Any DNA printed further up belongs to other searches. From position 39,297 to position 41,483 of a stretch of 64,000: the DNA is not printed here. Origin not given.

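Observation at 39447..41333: Beta-propeller fused to a di-haem cytochrome c domain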

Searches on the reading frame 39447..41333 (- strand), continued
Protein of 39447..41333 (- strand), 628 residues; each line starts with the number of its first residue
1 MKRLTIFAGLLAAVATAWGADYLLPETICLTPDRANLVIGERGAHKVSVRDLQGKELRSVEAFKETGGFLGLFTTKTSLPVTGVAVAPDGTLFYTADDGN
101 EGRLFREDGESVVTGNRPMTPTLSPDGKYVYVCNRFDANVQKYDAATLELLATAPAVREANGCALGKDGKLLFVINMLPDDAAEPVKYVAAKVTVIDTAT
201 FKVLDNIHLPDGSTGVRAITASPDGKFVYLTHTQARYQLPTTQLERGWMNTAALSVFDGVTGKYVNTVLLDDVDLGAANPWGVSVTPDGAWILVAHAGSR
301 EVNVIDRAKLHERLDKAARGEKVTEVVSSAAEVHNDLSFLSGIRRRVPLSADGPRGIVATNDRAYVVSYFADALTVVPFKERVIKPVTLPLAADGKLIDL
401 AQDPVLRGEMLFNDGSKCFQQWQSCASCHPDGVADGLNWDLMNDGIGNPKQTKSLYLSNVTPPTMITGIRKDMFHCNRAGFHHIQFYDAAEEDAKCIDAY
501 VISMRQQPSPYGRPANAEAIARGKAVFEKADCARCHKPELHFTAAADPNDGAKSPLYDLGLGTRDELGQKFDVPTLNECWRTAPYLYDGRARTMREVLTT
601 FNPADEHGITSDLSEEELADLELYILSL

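Call 48: search_protein_families(library=ncbifam, proteins=[L031:9093-9902:+, L055:2513-5815:+, L031:4367-8011:+, L055:5859-7712:+], max_evalue=0.001)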
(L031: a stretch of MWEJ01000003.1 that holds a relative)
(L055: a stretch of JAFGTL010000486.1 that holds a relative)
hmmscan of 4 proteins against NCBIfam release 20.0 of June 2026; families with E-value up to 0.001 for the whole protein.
L031:9093-9902:+ (269 aa): 10 families
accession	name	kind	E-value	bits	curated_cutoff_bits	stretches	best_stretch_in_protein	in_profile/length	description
NF006421.0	PRK08673.1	subfamily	6.6e-122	406.9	335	1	13-268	81-336/338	3-deoxy-7-phosphoheptulonate synthase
TIGR01361.1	DAHP_synth_Bsub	equivalog_domain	2.3e-109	364.8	267.75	1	14-260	13-259/260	3-deoxy-7-phosphoheptulonate synthase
NF009933.0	PRK13396.1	subfamily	1.5e-101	339.9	486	1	18-267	92-343/352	3-deoxy-7-phosphoheptulonate synthase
NF009239.0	PRK12595.1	equivalog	2.4e-94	316.3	279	1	14-265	106-357/360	bifunctional 3-deoxy-7-phosphoheptulonate synthase/chorismate mutase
NF041229.1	BagF_FevY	exception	1e-88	297.8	700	1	13-251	77-315/340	phospho-2-dehydro-3-deoxyheptonate aldolase BagF/FevY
NF003543.0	PRK05198.1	equivalog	8.7e-36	123.3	242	1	24-266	15-272/273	3-deoxy-8-phosphooctulonate synthase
TIGR01362.1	KDO8P_synth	equivalog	2.3e-34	118.8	314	1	26-265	2-256/258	3-deoxy-8-phosphooctulonate synthase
NF009109.0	PRK12457.1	equivalog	1.9e-20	73.3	457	1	65-266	61-273/281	3-deoxy-8-phosphooctulonate synthase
TIGR03569.1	NeuB_NnaB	equivalog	1e-05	24.8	399.65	1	110-266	110-259/329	N-acetylneuraminate synthase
TIGR03586.1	PseI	equivalog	6.5e-05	22.3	340.25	1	110-265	111-257/327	pseudaminic acid synthase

L055:2513-5815:+ (1100 aa): 1 family
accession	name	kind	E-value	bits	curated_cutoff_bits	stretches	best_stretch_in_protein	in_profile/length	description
NF052339.1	hydrazine_alpha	equivalog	1.2e-10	40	800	0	848-906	527-585/804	hydrazine synthase subunit alpha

L031:4367-8011:+ (1214 aa): 6 families
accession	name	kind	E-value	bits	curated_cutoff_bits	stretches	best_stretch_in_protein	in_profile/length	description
NF051459.1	pyoverdine_PvdO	equivalog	3.1e-20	72.4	500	2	952-1073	36-165/280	dihydropyoverdine dehydrogenase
TIGR03525.2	GldK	equivalog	1.3e-16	60.9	350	1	1027-1212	221-406/408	T9SS ring complex lipoprotein PorK/GldK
NF041186.1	SenA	equivalog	4.9e-13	49.2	420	1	1023-1209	268-380/382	selenoneine synthase SenA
TIGR03440.2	egtB_TIGR03440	equivalog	2.4e-10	40.1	360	1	1018-1209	266-412/413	ergothioneine biosynthesis protein EgtB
NF052339.1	hydrazine_alpha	equivalog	1.4e-07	29.8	800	1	654-715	524-585/804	hydrazine synthase subunit alpha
TIGR04344.1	ovoA_Nterm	equivalog_domain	0.00022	20.2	400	0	1029-1063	298-332/444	5-histidylcysteine sulfoxide synthase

L055:5859-7712:+ (617 aa): 13 families
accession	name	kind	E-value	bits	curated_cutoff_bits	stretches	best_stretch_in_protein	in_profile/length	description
NF052342.1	hydrazine_BC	exception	2.8e-50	171.2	1250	3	26-383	31-377/690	hydrazine synthase subunit beta-gamma fusion subunit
NF052340.1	hydrazine_beta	equivalog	1.1e-32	113.5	560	1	31-381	30-369/372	hydrazine synthase subunit beta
TIGR03866.1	PQQ_ABC_repeats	subfamily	1.5e-24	86.6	287.3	2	100-233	22-142/310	PQQ-dependent catabolism-associated beta-propeller protein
NF052341.1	hydrazine_gamma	equivalog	7.5e-24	84.3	625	2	404-553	69-240/339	hydrazine synthase subunit gamma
TIGR02276.1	beta_rpt_yvtn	repeat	1.5e-23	82.4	27.85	1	128-168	1-41/42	beta-propeller repeat protein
NF052460.1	L-NosZ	equivalog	2.3e-14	52.8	700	1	42-234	51-234/480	clade III lactonase-type nitrous-oxide reductase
NF052280.1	7_blade_YncE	equivalog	1.3e-13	50.5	400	2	36-94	259-317/338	7-bladed beta-propeller protein YncE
NF048007.1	MmpL3Stblzr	equivalog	2.4e-12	46.7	600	2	99-179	248-326/366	MmpL3/TtfA transport complex stabilizer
TIGR03791.1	TTQ_mauG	equivalog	5.2e-10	39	443.85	1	514-590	154-244/291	tryptophan tryptophylquinone biosynthesis enzyme MauG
TIGR03981.2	SAM_quin_mod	hypoth_equivalog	1.5e-09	37.2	340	1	515-590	263-358/411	His-Xaa-Ser system-associated MauG-like protein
TIGR04039.1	MXAN_0977_Heme2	hypoth_equivalog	2.1e-09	36.9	362.85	0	404-452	13-63/336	MbnH family di-heme enzyme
TIGR03907.1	QH_beta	equivalog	4.4e-06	26.1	223.2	0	100-179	12-99/338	quinohemoprotein amine dehydrogenase subunit beta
NF038015.2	AztD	exception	0.00083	18.2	400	0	56-166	235-351/356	zinc metallochaperone AztD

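Call 67: search_protein_families(library=ncbifam, proteins=[L059:13207-14388:+, L059:14441-15511:+, L071:9110-9814:+, L074:9134-9880:+, L059:15524-16570:+], max_evalue=0.00001)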
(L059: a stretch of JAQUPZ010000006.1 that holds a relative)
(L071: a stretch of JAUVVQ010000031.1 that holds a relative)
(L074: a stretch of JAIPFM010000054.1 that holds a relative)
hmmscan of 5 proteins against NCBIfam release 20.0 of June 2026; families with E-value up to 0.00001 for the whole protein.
L059:13207-14388:+ (393 aa): 70 families (the best 25 are shown)
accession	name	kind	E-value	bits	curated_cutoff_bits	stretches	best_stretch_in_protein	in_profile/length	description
TIGR04546.1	rSAM_ahbC_deAc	equivalog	2.5e-199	661.9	650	1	2-391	1-390/390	12,18-didecarboxysiroheme deacetylase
TIGR04054.1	rSAM_NirJ1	equivalog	4.3e-153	509.5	650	1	2-391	1-387/387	putative heme d1 biosynthesis radical SAM protein NirJ1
TIGR04347.1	pseudo_SAM_Halo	equivalog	1.5e-127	426.1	525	1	2-391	1-390/390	TIGR04347 family pseudo-SAM/SPASM protein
TIGR04051.1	rSAM_NirJ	equivalog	3.5e-119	397.9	515.45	1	39-392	1-354/354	heme d1 biosynthesis radical SAM protein NirJ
TIGR04545.1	rSAM_ahbD_hemeb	equivalog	5.3e-65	220.1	500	1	42-385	2-336/339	heme b synthase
TIGR04053.2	TIGR04053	equivalog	2.2e-61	208.1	395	1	38-385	5-363/366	TIGR04053 family radical SAM/SPASM domain-containing protein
TIGR04055.1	rSAM_NirJ2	equivalog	5.9e-58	196.9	500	1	41-384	1-322/326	putative heme d1 biosynthesis radical SAM protein NirJ2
TIGR04303.1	GeoRSP_rSAM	equivalog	7.1e-38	131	400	1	42-385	7-325/325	GeoRSP system radical SAM/SPASM protein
TIGR03962.1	mycofact_rSAM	equivalog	5.4e-35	121.2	265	1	41-388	13-335/339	mycofactocin radical SAM maturase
TIGR04250.1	SCM_rSAM_ScmE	equivalog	9.4e-33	113.6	400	1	45-382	8-343/358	SynChlorMet cassette radical SAM/SPASM protein ScmE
NF050035.1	rSAM_WgK_link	exception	9.8e-33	113.6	650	2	40-222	8-192/367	radical SAM/SPASM peptide maturase WgkB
TIGR04133.1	rSAM_w_lipo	hypoth_equivalog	1.3e-31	109.8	425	1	41-365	25-330/350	TIGR04133 family radical SAM/SPASM protein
TIGR04251.1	SCM_rSAM_ScmF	equivalog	1.8e-31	109.8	400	1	44-225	8-193/353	SynChlorMet cassette radical SAM/SPASM protein ScmF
TIGR04103.1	rSAM_nif11_3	equivalog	1.9e-31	109.1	725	1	42-384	7-342/412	nif11-class peptide radical SAM maturase 3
NF045574.1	sacti_mat_StsB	exception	6.3e-31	107.7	625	1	35-223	91-278/466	StsB family radical SAM/SPASM domain sactipeptide maturase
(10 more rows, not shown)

L059:14441-15511:+ (356 aa): 53 families (the best 25 are shown)
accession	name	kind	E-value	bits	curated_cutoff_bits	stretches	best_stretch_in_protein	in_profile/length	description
TIGR04545.1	rSAM_ahbD_hemeb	equivalog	1.4e-132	442.3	500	1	22-350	1-339/339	heme b synthase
TIGR04053.2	TIGR04053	equivalog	9.8e-112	373.8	395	2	22-247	9-235/366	TIGR04053 family radical SAM/SPASM domain-containing protein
TIGR04055.1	rSAM_NirJ2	equivalog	8.9e-101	337.7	500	1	22-348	1-324/326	putative heme d1 biosynthesis radical SAM protein NirJ2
TIGR04051.1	rSAM_NirJ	equivalog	1.6e-58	198.4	515.45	2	22-227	3-207/354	heme d1 biosynthesis radical SAM protein NirJ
TIGR04546.1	rSAM_ahbC_deAc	equivalog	5.8e-58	196.5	650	1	22-228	40-245/390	12,18-didecarboxysiroheme deacetylase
TIGR04054.1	rSAM_NirJ1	equivalog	1.1e-55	188.9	650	1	21-225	36-239/387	putative heme d1 biosynthesis radical SAM protein NirJ1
TIGR04347.1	pseudo_SAM_Halo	equivalog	1.2e-52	179.5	525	1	17-226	34-242/390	TIGR04347 family pseudo-SAM/SPASM protein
TIGR03962.1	mycofact_rSAM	equivalog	3.5e-45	154.7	265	1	23-348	14-333/339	mycofactocin radical SAM maturase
TIGR04303.1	GeoRSP_rSAM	equivalog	3.2e-42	145.3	400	1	23-346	7-324/325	GeoRSP system radical SAM/SPASM protein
TIGR04133.1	rSAM_w_lipo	hypoth_equivalog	1.1e-38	133.1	425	1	15-327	18-329/350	TIGR04133 family radical SAM/SPASM protein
NF045574.1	sacti_mat_StsB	exception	2.8e-37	128.7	625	1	16-339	91-406/466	StsB family radical SAM/SPASM domain sactipeptide maturase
TIGR03913.1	rad_SAM_trio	equivalog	6.4e-36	123.7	591.75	1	23-337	21-344/477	GDL motif peptide-associated radical SAM/SPASM maturase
NF050035.1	rSAM_WgK_link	exception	9.4e-36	123.5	650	2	24-237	12-224/367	radical SAM/SPASM peptide maturase WgkB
TIGR04251.1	SCM_rSAM_ScmF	equivalog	1.3e-35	123.4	400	1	21-347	4-340/353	SynChlorMet cassette radical SAM/SPASM protein ScmF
TIGR02109.1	PQQ_syn_pqqE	equivalog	1.3e-35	123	381.35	1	25-351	11-335/358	pyrroloquinoline quinone biosynthesis protein PqqE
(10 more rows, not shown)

L071:9110-9814:+ (234 aa): 0 families

L074:9134-9880:+ (248 aa): 7 families
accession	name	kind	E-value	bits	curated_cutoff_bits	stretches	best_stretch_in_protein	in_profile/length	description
NF002854.0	PRK03147.1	subfamily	6.8e-15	55.4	170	1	113-220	41-154/176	thiol-disulfide oxidoreductase ResA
TIGR00385.1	dsbE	subfamily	9e-12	44.9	123.15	1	123-220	55-152/173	DsbE family thiol:disulfide interchange protein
TIGR01068.1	thioredoxin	equivalog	1.6e-09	37.9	96.8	1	131-173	14-56/101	thioredoxin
NF011941.0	PRK15412.1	equivalog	1.8e-09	37.4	359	1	129-218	66-155/185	thiol:disulfide interchange protein DsbE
NF047696.1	ThlDiSintTplARhiz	equivalog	3.5e-09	36.7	230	1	128-174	94-141/219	thiol:disulfide interchange protein TlpA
NF041054.1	WAxxUGC_long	equivalog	5.1e-08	32.6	300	1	113-221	83-197/354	ResA-like WAxxUGC motif-containing protein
NF041202.1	StoA_CxxC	exception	1.5e-06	28.2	210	1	130-218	51-144/163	endospore biogenesis thiol-disulfide oxidoreductase StoA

L059:15524-16570:+ (348 aa): 4 families
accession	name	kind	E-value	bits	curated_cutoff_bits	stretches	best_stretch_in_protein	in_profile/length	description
NF040707.3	Siroheme_Dcarb_AhbB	equivalog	2.3e-65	218.8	125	2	198-340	1-144/146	siroheme decarboxylase subunit beta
NF040708.3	Siroheme_Dcarb_AhbA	equivalog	9.6e-47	158.4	140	2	11-161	2-143/144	siroheme decarboxylase subunit alpha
NF053758.1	ChrTpTrnRegChrS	equivalog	6.5e-10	39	250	0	7-101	13-105/158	chromate efflux transcriptional regulator ChrS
NF040820.1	trans_reg_LrpA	equivalog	1.1e-08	35.1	250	0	26-100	19-94/141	HTH-type transcriptional regulator LrpA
